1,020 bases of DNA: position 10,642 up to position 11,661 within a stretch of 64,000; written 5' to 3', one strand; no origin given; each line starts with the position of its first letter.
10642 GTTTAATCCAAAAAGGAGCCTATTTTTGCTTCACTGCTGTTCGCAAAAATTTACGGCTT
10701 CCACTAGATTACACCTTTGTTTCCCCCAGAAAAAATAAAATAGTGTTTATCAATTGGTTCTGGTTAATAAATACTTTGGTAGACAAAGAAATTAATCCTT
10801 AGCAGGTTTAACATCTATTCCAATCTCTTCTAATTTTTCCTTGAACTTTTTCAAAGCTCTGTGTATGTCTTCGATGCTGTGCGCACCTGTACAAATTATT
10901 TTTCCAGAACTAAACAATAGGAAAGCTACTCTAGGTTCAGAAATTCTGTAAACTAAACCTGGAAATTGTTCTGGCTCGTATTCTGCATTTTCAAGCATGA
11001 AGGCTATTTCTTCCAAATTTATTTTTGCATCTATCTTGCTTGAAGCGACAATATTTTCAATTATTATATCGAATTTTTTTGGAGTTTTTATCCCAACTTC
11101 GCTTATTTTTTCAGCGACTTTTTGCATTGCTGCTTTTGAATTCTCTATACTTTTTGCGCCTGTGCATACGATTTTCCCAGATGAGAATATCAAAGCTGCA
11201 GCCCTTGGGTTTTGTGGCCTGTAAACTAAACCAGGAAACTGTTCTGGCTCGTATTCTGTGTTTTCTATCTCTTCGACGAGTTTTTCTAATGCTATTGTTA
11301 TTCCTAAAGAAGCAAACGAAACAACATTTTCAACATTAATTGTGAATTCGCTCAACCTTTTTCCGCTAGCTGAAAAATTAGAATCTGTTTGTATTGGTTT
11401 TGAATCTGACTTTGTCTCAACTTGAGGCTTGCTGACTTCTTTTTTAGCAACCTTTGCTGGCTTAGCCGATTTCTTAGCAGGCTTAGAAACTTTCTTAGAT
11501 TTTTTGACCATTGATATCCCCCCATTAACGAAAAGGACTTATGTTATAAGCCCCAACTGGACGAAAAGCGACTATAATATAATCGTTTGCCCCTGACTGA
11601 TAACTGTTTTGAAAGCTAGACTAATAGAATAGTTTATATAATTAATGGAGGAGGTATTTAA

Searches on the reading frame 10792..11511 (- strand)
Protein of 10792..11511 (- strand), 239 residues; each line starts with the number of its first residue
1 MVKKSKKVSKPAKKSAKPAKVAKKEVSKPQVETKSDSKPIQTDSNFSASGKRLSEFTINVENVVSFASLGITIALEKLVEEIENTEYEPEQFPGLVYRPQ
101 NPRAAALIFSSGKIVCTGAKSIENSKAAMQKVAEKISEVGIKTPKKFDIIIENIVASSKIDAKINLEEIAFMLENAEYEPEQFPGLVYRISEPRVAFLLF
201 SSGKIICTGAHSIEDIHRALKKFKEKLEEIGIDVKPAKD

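Call 53: search_protein_families(library=pfam, max_evalue=0.0001, proteins=[window:10792-11511:-])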
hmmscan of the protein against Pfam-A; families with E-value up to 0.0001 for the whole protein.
window:10792-11511:- (239 aa): 1 family
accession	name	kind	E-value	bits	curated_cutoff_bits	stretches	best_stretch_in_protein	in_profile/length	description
PF00352.27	TBP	-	1.6e-62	207.7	22.9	2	149-229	2-84/85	Transcription factor TFIID (or TATA-binding protein, TBP)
